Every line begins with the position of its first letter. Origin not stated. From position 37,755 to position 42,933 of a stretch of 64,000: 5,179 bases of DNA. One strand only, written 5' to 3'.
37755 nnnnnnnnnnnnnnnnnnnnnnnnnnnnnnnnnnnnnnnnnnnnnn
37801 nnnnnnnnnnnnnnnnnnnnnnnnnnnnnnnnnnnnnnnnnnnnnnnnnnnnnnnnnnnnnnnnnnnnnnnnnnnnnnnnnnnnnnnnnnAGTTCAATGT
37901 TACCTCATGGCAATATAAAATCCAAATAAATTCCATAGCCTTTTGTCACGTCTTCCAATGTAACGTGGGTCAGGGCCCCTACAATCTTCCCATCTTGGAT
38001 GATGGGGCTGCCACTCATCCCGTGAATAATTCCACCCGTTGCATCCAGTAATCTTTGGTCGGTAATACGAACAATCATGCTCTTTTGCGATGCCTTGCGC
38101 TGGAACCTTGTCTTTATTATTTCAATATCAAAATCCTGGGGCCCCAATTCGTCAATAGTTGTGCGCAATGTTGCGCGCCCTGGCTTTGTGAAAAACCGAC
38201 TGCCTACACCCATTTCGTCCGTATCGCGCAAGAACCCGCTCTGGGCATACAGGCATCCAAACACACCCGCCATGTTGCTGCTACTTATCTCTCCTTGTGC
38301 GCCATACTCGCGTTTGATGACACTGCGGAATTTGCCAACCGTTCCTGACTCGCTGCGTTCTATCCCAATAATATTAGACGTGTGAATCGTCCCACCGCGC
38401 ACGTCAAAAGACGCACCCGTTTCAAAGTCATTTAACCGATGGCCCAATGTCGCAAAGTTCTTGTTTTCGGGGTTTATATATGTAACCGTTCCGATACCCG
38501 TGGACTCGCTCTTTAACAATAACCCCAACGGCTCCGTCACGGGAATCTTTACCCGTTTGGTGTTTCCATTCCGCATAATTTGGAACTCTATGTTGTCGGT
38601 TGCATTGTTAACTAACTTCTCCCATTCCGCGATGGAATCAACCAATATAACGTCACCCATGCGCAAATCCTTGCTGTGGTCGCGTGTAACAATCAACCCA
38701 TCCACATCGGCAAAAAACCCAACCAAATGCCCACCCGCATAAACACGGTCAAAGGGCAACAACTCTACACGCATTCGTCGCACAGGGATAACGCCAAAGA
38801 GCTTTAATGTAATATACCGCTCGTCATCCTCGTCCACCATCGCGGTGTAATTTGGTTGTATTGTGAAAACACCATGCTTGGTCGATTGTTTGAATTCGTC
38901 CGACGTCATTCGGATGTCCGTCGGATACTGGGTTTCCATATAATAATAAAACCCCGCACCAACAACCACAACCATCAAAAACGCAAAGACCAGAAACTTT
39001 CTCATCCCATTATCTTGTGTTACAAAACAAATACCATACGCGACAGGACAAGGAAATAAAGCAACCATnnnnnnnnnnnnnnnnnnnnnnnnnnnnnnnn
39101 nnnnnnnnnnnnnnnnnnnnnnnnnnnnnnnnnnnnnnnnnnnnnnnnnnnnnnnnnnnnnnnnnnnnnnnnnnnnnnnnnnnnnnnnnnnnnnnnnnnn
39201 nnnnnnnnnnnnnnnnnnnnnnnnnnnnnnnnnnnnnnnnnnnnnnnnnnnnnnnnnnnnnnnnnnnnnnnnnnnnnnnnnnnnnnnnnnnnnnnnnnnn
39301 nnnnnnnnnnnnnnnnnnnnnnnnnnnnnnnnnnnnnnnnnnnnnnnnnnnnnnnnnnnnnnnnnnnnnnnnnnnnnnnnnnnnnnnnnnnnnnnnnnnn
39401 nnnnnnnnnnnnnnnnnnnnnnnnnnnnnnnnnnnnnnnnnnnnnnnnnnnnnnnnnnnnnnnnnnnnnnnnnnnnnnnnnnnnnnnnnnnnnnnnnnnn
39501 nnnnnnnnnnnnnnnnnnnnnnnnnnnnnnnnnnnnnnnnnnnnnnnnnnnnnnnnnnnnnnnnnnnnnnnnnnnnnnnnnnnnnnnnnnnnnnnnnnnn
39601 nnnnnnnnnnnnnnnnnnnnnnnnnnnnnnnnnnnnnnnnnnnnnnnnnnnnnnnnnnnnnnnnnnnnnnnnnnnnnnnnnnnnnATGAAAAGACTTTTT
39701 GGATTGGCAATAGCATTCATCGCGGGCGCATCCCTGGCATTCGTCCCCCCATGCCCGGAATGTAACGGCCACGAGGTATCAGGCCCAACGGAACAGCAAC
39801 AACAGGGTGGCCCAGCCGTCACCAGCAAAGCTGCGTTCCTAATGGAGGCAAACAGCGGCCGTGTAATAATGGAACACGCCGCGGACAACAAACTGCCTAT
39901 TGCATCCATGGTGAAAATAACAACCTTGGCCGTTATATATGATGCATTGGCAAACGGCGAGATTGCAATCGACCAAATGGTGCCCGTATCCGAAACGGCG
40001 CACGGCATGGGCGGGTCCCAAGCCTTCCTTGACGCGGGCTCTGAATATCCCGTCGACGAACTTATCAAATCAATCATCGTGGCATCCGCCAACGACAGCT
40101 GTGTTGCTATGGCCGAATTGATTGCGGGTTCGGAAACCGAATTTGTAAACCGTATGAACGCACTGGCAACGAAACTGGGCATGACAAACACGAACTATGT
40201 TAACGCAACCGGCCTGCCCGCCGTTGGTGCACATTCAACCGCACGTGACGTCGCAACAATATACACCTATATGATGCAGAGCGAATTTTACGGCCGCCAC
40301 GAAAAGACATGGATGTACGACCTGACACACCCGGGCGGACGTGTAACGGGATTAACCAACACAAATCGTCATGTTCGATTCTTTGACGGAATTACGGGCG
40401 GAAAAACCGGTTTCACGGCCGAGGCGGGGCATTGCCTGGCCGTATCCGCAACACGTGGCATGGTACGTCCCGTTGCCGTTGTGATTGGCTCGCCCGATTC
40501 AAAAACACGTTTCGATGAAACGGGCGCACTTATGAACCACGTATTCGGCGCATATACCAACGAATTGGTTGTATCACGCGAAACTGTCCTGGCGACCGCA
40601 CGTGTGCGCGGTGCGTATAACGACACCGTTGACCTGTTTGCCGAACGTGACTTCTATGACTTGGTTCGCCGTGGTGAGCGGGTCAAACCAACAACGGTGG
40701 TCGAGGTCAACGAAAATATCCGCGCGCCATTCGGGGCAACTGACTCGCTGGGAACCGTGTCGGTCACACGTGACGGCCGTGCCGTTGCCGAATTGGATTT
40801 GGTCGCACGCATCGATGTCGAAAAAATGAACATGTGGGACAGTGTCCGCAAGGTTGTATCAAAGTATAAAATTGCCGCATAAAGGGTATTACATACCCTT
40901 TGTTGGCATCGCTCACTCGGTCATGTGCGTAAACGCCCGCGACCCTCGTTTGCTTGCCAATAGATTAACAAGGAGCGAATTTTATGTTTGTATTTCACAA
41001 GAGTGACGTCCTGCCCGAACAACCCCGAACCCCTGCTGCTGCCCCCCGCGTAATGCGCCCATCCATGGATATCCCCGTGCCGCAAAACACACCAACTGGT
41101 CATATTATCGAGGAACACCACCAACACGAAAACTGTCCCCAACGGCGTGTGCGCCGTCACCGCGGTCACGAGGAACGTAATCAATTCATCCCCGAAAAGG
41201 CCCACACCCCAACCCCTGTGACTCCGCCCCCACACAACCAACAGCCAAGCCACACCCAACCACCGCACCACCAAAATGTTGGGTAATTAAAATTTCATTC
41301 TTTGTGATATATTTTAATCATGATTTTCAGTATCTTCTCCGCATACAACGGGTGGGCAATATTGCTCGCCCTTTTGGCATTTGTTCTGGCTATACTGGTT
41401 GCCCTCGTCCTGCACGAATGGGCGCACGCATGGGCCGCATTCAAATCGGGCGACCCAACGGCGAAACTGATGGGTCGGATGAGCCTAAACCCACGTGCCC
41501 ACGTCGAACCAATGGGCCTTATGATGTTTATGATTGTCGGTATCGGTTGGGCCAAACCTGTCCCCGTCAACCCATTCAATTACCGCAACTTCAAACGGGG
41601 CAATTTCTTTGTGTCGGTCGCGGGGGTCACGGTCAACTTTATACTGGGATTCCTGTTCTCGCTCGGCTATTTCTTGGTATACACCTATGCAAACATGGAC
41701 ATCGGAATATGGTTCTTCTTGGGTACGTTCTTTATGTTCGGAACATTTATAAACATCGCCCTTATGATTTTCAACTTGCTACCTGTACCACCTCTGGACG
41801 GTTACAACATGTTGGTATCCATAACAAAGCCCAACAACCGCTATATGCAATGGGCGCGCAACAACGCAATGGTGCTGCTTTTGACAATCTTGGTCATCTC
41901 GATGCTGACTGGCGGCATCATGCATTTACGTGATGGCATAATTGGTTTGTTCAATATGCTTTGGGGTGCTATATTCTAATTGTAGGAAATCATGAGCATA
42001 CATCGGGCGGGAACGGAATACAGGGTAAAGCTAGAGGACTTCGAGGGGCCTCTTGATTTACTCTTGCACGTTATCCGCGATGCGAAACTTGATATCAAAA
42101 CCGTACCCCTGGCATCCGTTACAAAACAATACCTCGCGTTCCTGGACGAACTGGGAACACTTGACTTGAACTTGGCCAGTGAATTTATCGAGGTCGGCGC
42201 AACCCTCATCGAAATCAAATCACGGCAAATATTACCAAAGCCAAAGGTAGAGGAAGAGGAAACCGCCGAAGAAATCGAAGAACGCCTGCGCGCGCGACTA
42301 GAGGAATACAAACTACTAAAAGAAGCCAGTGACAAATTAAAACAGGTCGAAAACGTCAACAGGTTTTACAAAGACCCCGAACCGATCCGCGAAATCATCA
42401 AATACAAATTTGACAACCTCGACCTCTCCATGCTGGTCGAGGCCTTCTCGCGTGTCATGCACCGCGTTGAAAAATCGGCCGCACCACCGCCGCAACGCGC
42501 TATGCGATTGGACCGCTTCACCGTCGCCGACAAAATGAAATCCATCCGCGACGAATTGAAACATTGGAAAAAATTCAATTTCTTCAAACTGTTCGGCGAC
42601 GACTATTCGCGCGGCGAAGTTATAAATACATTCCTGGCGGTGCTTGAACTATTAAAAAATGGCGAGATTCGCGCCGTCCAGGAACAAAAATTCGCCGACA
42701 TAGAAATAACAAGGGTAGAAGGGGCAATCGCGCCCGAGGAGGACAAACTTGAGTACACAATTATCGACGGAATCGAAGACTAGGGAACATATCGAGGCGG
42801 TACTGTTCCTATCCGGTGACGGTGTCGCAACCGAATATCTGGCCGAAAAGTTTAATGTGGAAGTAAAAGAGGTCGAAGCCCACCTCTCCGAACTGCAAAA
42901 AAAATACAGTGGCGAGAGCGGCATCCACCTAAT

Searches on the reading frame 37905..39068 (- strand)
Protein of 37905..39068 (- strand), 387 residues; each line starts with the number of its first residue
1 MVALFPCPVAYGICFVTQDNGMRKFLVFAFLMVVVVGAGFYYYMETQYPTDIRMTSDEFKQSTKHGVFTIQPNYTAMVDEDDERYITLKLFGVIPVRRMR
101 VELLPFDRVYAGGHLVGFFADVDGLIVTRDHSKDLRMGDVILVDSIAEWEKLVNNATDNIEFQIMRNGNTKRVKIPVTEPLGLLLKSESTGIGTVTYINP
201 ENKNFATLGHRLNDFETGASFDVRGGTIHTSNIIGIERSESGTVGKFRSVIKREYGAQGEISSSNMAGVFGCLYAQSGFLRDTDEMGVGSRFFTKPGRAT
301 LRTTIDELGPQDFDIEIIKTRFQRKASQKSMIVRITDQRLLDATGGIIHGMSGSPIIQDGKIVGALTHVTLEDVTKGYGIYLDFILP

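Call 56: search_protein_families(library=pfam, proteins=[window:37905-39068:-], max_evalue=0.00001)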
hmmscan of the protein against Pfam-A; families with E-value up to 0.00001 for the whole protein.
window:37905-39068:- (387 aa): 1 family
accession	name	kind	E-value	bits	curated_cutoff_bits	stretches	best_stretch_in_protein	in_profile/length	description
PF05580.18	Peptidase_S55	-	6.8e-61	206.4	25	1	181-384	5-208/210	SpoIVB peptidase S55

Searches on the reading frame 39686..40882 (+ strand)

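Call 56: search_protein_families(library=pfam, proteins=[window:39686-40882:+], max_evalue=0.00001)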
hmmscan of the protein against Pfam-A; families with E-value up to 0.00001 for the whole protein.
window:39686-40882:+ (398 aa): 3 families
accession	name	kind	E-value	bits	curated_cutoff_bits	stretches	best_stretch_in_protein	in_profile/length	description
PF00768.25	Peptidase_S11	-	3e-63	213.9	27.6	1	39-269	4-237/239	D-alanyl-D-alanine carboxypeptidase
PF13354.11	Beta-lactamase2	-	2.2e-15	57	22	1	58-217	10-167/214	Beta-lactamase enzyme family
PF07943.18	PBP5_C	-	8.9e-13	48.7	21.2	1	290-380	1-91/91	Penicillin-binding protein 5, C-terminal domain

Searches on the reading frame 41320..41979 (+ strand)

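Call 80: search_protein_families(library=pfam, proteins=[window:41320-41979:+], max_evalue=0.0001)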
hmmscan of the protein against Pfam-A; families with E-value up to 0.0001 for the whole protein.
window:41320-41979:+ (219 aa): 1 family
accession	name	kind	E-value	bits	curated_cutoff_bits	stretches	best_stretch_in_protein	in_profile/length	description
PF02163.28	Peptidase_M50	-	4.1e-13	49.6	27.2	2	135-187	160-212/221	Peptidase family M50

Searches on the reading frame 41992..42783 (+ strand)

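Call 80: search_protein_families(library=pfam, proteins=[window:41992-42783:+], max_evalue=0.0001)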
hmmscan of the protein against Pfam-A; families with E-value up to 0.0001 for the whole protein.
window:41992-42783:+ (263 aa): 1 family
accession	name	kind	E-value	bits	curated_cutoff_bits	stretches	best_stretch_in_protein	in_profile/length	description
PF02616.19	SMC_ScpA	-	2.6e-25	90.2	24.6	1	28-240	2-230/232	Segregation and condensation protein ScpA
